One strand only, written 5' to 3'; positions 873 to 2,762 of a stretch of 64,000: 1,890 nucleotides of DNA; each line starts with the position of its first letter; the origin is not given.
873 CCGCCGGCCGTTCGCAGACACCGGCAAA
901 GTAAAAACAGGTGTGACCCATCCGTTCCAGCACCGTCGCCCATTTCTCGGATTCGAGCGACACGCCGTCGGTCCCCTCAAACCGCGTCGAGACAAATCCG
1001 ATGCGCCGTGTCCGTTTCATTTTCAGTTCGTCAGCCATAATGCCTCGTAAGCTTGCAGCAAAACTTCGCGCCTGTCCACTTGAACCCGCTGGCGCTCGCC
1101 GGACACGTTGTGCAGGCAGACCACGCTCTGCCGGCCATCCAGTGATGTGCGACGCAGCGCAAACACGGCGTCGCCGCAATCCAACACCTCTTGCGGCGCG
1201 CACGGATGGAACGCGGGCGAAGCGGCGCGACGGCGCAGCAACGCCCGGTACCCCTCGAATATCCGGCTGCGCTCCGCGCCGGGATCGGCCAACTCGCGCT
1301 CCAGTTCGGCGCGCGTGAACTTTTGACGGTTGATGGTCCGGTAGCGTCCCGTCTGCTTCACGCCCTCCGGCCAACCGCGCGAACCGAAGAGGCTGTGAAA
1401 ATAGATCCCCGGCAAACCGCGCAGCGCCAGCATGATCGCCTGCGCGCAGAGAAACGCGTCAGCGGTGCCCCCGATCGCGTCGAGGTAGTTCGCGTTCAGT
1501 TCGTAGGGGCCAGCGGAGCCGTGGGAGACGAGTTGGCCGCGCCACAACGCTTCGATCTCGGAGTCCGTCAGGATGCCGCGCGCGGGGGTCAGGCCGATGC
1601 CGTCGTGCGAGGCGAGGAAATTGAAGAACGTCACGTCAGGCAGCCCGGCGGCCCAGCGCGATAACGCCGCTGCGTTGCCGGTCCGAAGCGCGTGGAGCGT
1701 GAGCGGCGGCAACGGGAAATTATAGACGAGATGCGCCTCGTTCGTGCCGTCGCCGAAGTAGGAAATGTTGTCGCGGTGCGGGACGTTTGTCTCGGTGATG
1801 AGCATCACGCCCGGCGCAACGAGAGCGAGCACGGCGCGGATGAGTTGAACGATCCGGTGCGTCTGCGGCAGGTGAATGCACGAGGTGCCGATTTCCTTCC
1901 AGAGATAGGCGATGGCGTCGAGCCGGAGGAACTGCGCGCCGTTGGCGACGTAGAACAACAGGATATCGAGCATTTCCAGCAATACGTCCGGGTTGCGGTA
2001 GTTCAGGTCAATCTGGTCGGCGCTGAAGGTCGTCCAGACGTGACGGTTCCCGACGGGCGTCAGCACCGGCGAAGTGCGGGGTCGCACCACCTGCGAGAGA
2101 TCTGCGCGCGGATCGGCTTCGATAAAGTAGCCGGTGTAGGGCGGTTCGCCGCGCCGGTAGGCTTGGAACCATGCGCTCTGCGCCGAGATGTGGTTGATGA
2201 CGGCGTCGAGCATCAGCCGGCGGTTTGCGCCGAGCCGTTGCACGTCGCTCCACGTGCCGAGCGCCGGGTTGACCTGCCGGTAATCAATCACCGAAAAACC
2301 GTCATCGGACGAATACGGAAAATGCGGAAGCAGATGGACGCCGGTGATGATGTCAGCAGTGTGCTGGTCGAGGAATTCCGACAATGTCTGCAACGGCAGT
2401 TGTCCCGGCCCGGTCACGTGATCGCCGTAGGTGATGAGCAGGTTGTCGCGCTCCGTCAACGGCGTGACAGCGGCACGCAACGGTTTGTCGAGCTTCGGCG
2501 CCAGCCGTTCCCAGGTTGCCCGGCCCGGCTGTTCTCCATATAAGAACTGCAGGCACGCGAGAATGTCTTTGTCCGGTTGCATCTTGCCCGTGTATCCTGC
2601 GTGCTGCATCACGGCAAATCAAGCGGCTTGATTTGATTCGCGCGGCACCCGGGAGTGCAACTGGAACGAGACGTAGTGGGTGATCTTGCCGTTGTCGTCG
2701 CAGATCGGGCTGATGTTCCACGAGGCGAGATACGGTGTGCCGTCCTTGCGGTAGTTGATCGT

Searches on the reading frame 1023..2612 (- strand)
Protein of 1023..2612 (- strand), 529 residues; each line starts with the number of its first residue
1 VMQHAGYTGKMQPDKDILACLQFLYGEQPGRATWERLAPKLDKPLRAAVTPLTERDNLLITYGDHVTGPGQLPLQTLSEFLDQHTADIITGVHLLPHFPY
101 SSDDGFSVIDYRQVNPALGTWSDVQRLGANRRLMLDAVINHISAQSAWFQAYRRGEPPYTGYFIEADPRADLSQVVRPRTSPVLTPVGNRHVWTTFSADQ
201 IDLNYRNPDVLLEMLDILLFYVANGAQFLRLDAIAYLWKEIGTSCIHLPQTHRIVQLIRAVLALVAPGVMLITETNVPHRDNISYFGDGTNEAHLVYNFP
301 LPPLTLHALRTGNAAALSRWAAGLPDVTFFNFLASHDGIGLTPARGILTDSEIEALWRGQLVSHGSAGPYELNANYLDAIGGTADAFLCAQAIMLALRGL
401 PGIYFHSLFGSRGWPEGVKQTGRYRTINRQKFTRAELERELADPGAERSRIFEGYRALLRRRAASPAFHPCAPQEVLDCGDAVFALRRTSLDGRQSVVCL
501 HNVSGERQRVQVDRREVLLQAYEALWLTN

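Call 18: search_protein_families(library=pfam, proteins=[window:1023-2612:-], max_evalue=0.001)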
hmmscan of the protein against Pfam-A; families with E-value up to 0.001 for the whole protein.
window:1023-2612:- (529 aa): 1 family
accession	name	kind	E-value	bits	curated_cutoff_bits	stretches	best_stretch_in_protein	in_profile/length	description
PF00128.31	Alpha-amylase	-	1.6e-23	84.1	22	1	89-305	33-272/446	Alpha amylase, catalytic domain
